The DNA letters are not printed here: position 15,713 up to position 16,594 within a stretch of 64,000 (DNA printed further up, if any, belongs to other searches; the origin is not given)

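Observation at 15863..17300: Tightly coupled three-gene operon (unknown, YjzC-like, DUF3800) next to an R-M system: candidate defence module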

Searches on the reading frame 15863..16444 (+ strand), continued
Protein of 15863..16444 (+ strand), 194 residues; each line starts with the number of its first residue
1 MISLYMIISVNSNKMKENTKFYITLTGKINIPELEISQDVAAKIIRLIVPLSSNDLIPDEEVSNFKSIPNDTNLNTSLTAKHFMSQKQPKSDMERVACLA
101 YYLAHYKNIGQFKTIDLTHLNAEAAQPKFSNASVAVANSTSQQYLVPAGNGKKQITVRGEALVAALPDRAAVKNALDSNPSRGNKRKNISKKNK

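Call 30: find_related_loci(query=A2, collection=genome_contigs, flank=6000)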
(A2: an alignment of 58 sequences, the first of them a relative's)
Query A2 (180 aa) in genome_contigs; peptide patterns used: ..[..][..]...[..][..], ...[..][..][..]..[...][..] (x = any residue, [..] = any of these).
233 stretches matched a pattern; 181 encode a relative of the query (tblastn E <= 1e-3); the best 80 are kept; 80 distinct loci.
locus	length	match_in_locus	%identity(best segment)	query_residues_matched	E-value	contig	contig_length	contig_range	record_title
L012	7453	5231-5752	43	2-174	3e-39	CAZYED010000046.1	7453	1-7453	MAG TPA_asm: uncultured Candidatus Saccharibacteria bacterium isolate SRP269290_co4_70 genome assembly, contig: NODE_938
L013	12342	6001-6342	59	65-177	1e-38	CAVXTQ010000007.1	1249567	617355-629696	MAG: uncultured Acidobacteriota bacterium isolate MFD05521.bin.2.5 genome assembly, contig: contig_28983, whole genome s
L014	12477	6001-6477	46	3-166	2e-38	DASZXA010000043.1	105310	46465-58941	MAG TPA_asm: Pseudolabrys sp. isolate SMAG_U6171 k141_871567, whole genome shotgun sequence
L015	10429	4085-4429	52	61-174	6e-38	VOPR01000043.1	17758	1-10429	MAG: Nitrospira sp. isolate MAG_246 c_000000002840, whole genome shotgun sequence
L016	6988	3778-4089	56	61-164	1e-37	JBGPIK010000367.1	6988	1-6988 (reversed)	MAG: Candidatus Binatia bacterium isolate OBJ_0618_7090110_336 k141_2208980_length_6988_cov_11.9293, whole genome shotgu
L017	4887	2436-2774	56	61-172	4e-37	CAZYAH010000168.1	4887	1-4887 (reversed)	MAG TPA_asm: uncultured Alicyclobacillaceae bacterium isolate SRP136066_co1_262 genome assembly, contig: NODE_31140_leng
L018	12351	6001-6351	51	61-177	2e-36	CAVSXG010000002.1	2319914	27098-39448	MAG: uncultured Chloroflexia bacterium isolate MFD09212.bin.2.111 genome assembly, contig: contig_20265, whole genome sh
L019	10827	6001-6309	57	61-163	1e-36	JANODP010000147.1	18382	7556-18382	MAG: Schlesneria sp. isolate VAR_17_metabat_110 VAR_17_k141_1291662, whole genome shotgun sequence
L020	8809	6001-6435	48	44-178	3e-36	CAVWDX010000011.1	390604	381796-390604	MAG: uncultured Acidobacteriota bacterium isolate MFD09286.bin.1.185 genome assembly, contig: contig_28371, whole genome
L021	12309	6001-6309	55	61-163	4e-36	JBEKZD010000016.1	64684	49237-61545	MAG: Verrucomicrobiia bacterium isolate SPRUCE 690 SPRUCE_690_16, whole genome shotgun sequence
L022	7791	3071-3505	46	37-180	7e-36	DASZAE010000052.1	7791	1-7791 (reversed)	MAG TPA_asm: Terriglobia bacterium isolate SMAG_U6380 k141_594988, whole genome shotgun sequence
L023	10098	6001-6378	48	56-180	7e-36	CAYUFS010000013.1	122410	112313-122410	MAG TPA_asm: uncultured Myxococcales bacterium isolate binchicken_co54_263 genome assembly, contig: NODE_148_length_1224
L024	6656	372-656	62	61-155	1e-35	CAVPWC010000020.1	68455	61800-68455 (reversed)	MAG: uncultured Acidobacteriota bacterium isolate MFD00031.bin.1.29 genome assembly, contig: contig_91591, whole genome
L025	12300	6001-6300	57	64-163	2e-35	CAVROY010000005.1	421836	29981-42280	MAG: uncultured Acidobacteriaceae bacterium isolate MFD09603.bin.2.235 genome assembly, contig: contig_36786, whole geno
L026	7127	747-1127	47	48-178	5e-35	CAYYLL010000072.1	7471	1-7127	MAG TPA_asm: uncultured Thioalkalispiraceae bacterium isolate SRP128015_co1_207 genome assembly, contig: NODE_17015_leng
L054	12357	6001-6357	51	63-180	2e-33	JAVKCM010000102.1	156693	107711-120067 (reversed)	MAG: Fuerstiella sp. isolate F4-SAH-21 k141_94284, whole genome shotgun sequence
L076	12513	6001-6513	41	1-163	4e-32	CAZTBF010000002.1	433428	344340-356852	MAG TPA_asm: uncultured Gammaproteobacteria bacterium isolate SRP334346_co1_18 genome assembly, contig: NODE_16_length_4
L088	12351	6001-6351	51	63-179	5e-32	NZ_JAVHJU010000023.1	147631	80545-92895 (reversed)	Amycolatopsis sp. A133 NODE_24_length_147631_cov_112.650162, whole genome shotgun sequence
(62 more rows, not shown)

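Call 34: predict_structure(alignment_id=A2)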
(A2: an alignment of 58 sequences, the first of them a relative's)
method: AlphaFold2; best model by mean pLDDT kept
length: 180 residues; sequences in the alignment: 58
mean_pLDDT: 81.0   pTM: 0.62
mean pLDDT of the five models: 81.0, 78.3, 78.1, 77.4, 76.5
residues with pLDDT >= 90: 99; 70-90: 31; 50-70: 33; < 50: 17
segments of 3 or more residues with pLDDT < 50: 39-42, 46-53
pLDDT, mean of each block of 10 residues (from residue 1): 63 66 79 67 48 50 84 95 97 95 95 93 96 96 96 95 84 61
secondary structure, 60 per line:
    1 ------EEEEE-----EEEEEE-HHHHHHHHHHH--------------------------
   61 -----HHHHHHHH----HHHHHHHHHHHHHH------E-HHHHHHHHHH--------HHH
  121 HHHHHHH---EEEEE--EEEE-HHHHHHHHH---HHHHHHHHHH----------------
elements in order: E7-11 E17-22 H24-34 H66-73 H78-91 H100-109 H118-127 E131-135 E138-141 H143-151 H155-164

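Call 35: find_encoding_contigs(protein=P0003, flank=5000, max_places=4)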
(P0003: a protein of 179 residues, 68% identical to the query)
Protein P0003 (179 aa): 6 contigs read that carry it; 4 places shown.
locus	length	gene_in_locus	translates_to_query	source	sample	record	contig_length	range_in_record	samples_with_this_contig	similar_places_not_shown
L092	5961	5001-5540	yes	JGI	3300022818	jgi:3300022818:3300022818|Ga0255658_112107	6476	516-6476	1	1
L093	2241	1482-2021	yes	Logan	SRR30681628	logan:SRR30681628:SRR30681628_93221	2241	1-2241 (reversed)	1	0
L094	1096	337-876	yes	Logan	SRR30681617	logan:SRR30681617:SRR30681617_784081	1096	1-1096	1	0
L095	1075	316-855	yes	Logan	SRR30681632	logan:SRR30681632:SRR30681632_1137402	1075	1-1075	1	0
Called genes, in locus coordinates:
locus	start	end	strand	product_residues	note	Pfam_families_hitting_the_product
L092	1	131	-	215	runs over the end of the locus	?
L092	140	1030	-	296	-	PF00512:HisKA, PF13589:HATPase_c_3 (faint), PF02518:HATPase_c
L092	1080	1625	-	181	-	-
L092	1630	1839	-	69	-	-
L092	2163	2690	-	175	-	-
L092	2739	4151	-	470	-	PF13365:Trypsin_2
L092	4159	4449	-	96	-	-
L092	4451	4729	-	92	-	-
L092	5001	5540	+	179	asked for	-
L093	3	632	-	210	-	?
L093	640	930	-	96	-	-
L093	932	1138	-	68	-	-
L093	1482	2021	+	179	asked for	-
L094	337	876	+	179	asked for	-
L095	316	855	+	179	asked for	-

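Call 36: find_encoding_contigs(protein=P0005, flank=5000, max_places=3)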
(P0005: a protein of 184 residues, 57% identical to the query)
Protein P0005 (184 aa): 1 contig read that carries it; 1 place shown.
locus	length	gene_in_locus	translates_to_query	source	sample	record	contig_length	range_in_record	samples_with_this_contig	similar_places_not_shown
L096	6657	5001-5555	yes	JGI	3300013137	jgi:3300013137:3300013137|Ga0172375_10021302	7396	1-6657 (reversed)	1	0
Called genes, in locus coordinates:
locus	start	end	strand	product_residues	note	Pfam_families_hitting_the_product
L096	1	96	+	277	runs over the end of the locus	?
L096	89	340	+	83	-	-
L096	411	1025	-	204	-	-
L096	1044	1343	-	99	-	PF04193:PQ-loop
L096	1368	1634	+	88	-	-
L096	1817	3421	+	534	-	PF01726:LexA_DNA_bind, PF00717:Peptidase_S24, PF01555:N6_N4_Mtase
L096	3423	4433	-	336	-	PF01844:HNH, PF14279:HNH_5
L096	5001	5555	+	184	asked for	-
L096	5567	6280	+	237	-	-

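Call 41: fold_search(model_id=the predicted structure, library=pdb)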
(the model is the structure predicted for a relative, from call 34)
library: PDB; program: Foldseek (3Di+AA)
matches with E <= 10: 804; with E <= 0.001: 0
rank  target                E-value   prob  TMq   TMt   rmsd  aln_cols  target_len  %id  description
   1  6pco_B                3.1e-02  0.96  0.31  0.40  14.4       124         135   12  Mechanism for regulation of DNA binding of Bordetella bronchiseptica BpsR by 6-hydroxynicotinic acid (released 2019-11-06)
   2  6pcp_A                4.3e-02  0.94  0.32  0.39  14.6       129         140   12  Mechanism for regulation of DNA binding of Bordetella bronchiseptica BpsR by 6-hydroxynicotinic acid (released 2019-11-06)
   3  5zuz_MODEL_1_A        5.2e-02  0.97  0.29  0.45   4.9        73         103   11  Solution Structure of the DNA-Binding Domain of Rok (released 2018-10-17)
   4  6l0o                  5.5e-02  1.00  0.33  0.72   2.4        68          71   16  WH domain of human MCM8 (released 2020-04-29)
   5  5n35                  6.6e-02  0.97  0.25  0.61   3.6        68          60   18  Gadolinium phased PBP2 (SSO6202) at 2.2 Ang (released 2017-05-17)
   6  3vb2_B                6.6e-02  0.90  0.32  0.42  13.7       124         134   10  Crystal Structure of the Reduced Form of MarR from E.coli (released 2013-01-30)
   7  7clf_A                7.0e-02  0.72  0.27  0.16  10.1       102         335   17  PigF with SAH (released 2021-07-28)
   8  4l9v                  7.0e-02  0.69  0.28  0.35  13.8       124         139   18  Crystal structure of Se-Met derivative MepR F27L mutant from multidrug resistant S. aureus clinical isolate (released 2013-09-11)
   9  3b73_B                7.8e-02  1.00  0.33  0.61   2.8        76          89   18  Crystal structure of the PhiH1 repressor-like protein from Haloarcula marismortui (released 2007-11-13)
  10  2va8_A                7.8e-02  0.93  0.35  0.11  15.2       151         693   11  DNA Repair Helicase Hel308 (released 2008-01-15)
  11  8or0_A                7.8e-02  0.60  0.27  0.09  18.7       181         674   10  CAND1-CUL1-RBX1-SKP1-SKP2-CKS1-CDK2 (released 2023-06-28)
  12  4i2o_A                8.8e-02  0.91  0.31  0.29   4.1        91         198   18  The Structure of FixK2 from Bradyrhizobium japonicum (released 2013-04-10)
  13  7kym_B                9.4e-02  0.93  0.30  0.36   7.5       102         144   17  Crystal structure of the MarR family transcriptional regulator from Bradyrhizobium japonicum (released 2021-12-15)
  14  2fxa_A                9.9e-02  0.93  0.32  0.36  10.9       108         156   13  Structure of the Protease Production Regulatory Protein hpr from Bacillus subtilis. (released 2006-03-14)
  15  7nyw_E                1.1e-01  0.89  0.31  0.27   7.0       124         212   15  Cryo-EM structure of the MukBEF-MatP-DNA head module (released 2021-07-07)
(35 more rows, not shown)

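Call 66: search_protein_families(library=padloc, proteins=[L001:6555-7568:+, L001:7564-8301:+, L004:6574-7338:+, L010:5564-6274:+, L012:5812-6648:+, L054:6414-7154:+, L076:6598-7476:+, L088:6368-7216:+, L013:6366-7127:+, P0029], max_evalue=0.01)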
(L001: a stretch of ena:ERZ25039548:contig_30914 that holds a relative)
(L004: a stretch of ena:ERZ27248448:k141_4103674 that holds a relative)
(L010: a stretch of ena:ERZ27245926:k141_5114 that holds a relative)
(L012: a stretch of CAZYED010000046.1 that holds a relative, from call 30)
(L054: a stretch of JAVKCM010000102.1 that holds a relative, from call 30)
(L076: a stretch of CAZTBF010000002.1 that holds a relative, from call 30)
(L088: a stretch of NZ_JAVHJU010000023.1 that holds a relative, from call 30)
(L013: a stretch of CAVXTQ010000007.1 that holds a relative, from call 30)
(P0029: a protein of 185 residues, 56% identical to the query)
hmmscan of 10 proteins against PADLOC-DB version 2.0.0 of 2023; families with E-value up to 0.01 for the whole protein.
L001:6555-7568:+ (338 aa): 3 families
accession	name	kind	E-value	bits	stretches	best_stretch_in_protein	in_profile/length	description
PDLC04559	PDC-M28B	-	1.2e-07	29.2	1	9-50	126-167/438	-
PDLC04560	PDC-M28B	-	4e-05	21.1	1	11-61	14-64/327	-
PDLC04140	mad8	-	0.0081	13.7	1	20-149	35-131/314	mads_8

L001:7564-8301:+ (246 aa): 0 families

L004:6574-7338:+ (255 aa): 0 families

L010:5564-6274:+ (237 aa): 2 families
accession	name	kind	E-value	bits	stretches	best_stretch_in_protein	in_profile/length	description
PDLC04869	PDC-S05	-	3.2e-12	44.3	1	63-227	143-300/306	-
PDLC04879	PDC-S05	-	1.8e-10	38.7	1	62-219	129-277/285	-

L012:5812-6648:+ (279 aa): 3 families
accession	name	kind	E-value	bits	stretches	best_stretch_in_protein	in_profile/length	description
PDLC02412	Aga_HEPN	-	3.3e-10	37.5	1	150-272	247-374/382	Class II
PDLC03987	PD-Lambda-3_B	-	4.9e-10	37.1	1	151-276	136-262/270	-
PDLC03988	PD-Lambda-3_B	-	0.008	13.6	0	150-232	135-216/222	-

L054:6414-7154:+ (247 aa): 1 family
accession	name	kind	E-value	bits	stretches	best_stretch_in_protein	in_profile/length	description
PDLC04108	PD-T7-3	-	1.3e-05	22.6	1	102-221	5-121/432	-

L076:6598-7476:+ (293 aa): 0 families

L088:6368-7216:+ (283 aa): 0 families

L013:6366-7127:+ (254 aa): 0 families

P0029 (185 aa): 0 families

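Call 99: search_solved_structures(query=L001:7564-8301:+, max_evalue=0.01)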
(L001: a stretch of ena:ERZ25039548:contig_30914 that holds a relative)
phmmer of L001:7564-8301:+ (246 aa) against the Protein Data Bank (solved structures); distinct sequences matched with E-value up to 0.01: 8.
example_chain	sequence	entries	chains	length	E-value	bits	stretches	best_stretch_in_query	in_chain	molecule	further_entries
3l9d_A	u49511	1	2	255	2.6e-05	27.2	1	153-231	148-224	Putative GTP pyrophosphokinase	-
2be3_A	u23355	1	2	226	8.5e-05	25.5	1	155-200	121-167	GTP pyrophosphokinase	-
6fgk_A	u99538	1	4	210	0.00012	25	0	153-196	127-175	GTP pyrophosphokinase YwaC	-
5f2v_V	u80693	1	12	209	0.00024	24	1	169-226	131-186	GTP pyrophosphokinase YjbM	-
5ded_D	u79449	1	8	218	0.00026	23.9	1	169-225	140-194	GTP pyrophosphokinase YjbM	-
5dec_A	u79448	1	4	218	0.00026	23.9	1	169-226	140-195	GTP pyrophosphokinase YjbM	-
6ewz_A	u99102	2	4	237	0.0039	20.1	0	172-229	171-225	GTP pyrophosphokinase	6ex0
6fgj_A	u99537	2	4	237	0.0049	19.8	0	172-223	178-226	GTP pyrophosphokinase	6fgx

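Call 101: find_related_loci(query=A2, collection=viral_contigs, flank=4000)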
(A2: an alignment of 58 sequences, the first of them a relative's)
Query A2 (180 aa) in viral_contigs; peptide patterns used: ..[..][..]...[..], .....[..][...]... (x = any residue, [..] = any of these).
58 stretches matched a pattern; 1 encode a relative of the query (tblastn E <= 1e-3); 1 distinct loci.
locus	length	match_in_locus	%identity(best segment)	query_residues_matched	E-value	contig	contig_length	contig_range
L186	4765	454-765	48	61-164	1e-33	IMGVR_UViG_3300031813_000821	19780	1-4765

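Call 105: search_protein_representatives(alignment_id=A2)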
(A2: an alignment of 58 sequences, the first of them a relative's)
Query: 58 sequences, 190 profile positions. Proteins with E-value up to 0.001 (for the whole library): 1600; up to 1e-10: 789; up to 1e-30: 446. The best 150 are listed.
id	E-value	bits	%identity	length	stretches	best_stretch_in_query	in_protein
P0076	6.4e-70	251.1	-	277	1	4-184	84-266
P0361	1.6e-68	246.6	-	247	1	7-188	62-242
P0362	8.5e-67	240.9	-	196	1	6-187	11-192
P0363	9.8e-67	240.7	-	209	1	5-184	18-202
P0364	1.5e-65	236.9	-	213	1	5-181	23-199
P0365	6.7e-65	234.8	-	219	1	6-187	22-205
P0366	8.0e-65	234.5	-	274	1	6-186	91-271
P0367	8.7e-65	234.4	-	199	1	4-188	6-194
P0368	3.3e-64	232.5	-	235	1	7-188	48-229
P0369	6.2e-64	231.6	-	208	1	4-185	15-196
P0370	8.8e-64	231.1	-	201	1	5-185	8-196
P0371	5.3e-63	228.6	-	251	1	8-188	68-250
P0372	3.8e-62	225.8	-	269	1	8-181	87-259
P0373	6.3e-62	225.1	-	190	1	7-184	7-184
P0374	1.2e-61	224.1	-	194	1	6-185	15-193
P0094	3.3e-61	222.7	-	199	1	1-187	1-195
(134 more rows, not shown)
